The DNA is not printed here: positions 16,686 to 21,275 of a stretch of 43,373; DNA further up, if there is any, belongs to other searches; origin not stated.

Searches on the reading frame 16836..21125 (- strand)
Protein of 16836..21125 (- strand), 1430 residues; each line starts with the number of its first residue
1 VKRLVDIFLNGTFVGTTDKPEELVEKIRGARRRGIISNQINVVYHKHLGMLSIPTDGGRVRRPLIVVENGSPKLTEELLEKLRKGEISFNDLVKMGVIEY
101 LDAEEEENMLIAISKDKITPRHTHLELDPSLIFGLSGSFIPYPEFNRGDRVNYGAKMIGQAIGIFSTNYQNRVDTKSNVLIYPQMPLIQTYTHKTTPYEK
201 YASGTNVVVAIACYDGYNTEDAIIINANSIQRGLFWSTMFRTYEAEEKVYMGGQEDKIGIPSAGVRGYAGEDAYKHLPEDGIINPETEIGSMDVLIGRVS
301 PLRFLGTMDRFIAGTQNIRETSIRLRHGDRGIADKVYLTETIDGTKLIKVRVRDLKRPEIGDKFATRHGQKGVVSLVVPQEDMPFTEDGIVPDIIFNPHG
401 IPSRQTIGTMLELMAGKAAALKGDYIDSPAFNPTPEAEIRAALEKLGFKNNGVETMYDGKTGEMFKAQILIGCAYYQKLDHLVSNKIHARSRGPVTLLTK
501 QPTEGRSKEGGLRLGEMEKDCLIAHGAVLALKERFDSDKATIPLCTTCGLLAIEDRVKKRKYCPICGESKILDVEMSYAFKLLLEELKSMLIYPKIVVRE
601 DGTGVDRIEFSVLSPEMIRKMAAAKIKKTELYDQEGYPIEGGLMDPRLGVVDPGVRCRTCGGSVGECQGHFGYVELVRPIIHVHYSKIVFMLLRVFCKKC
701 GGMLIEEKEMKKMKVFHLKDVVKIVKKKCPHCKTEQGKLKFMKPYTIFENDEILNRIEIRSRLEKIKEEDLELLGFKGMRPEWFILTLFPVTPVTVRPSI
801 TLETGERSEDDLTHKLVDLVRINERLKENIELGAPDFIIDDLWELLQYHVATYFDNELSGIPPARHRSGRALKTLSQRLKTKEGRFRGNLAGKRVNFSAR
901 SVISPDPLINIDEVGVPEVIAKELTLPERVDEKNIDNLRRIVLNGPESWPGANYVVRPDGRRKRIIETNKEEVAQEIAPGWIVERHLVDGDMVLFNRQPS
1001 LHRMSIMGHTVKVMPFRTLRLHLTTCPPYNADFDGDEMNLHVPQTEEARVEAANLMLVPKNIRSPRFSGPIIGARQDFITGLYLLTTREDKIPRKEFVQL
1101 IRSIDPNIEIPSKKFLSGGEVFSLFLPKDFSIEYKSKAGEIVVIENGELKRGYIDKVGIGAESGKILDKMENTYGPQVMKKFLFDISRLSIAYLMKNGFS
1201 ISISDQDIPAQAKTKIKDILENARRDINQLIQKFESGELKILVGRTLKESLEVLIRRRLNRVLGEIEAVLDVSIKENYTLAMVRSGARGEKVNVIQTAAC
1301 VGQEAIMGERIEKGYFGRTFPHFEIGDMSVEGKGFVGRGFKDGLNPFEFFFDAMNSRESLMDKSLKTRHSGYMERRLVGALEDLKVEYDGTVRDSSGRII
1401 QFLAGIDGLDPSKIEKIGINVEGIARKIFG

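Call 27: search_protein_families(library=pfam, proteins=[window:16836-21125:-])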
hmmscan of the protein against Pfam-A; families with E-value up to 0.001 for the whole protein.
window:16836-21125:- (1430 aa): 9 families
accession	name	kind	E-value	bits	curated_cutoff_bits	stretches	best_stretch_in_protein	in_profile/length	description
PF00562.33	RNA_pol_Rpb2_6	-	3.7e-127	425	23.4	1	138-508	3-373/373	RNA polymerase Rpb2, domain 6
PF04997.17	RNA_pol_Rpb1_1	-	3.9e-84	283.1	39.7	1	605-890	4-312/312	RNA polymerase Rpb1, domain 1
PF00623.25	RNA_pol_Rpb1_2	-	2.7e-71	239.6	25.3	1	892-1058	1-166/166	RNA polymerase Rpb1, domain 2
PF04983.23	RNA_pol_Rpb1_3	-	7.7e-29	101.1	28.9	1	1061-1205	1-161/162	RNA polymerase Rpb1, domain 3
PF04560.25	RNA_pol_Rpb2_7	-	1.3e-22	80.4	32.1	1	510-597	1-85/87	RNA polymerase Rpb2, domain 7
PF04566.18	RNA_pol_Rpb2_4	-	1.1e-20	73.9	28.7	1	7-68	1-62/62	RNA polymerase Rpb2, domain 4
PF04998.22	RNA_pol_Rpb1_5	-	3.2e-20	73.1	28.5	1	1343-1408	1-66/267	RNA polymerase Rpb1, domain 5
PF05000.22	RNA_pol_Rpb1_4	-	1.3e-18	67.3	24.8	1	1232-1336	2-107/107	RNA polymerase Rpb1, domain 4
PF04567.22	RNA_pol_Rpb2_5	-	1.9e-08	35.4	21.1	1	89-121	1-33/66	RNA polymerase Rpb2, domain 5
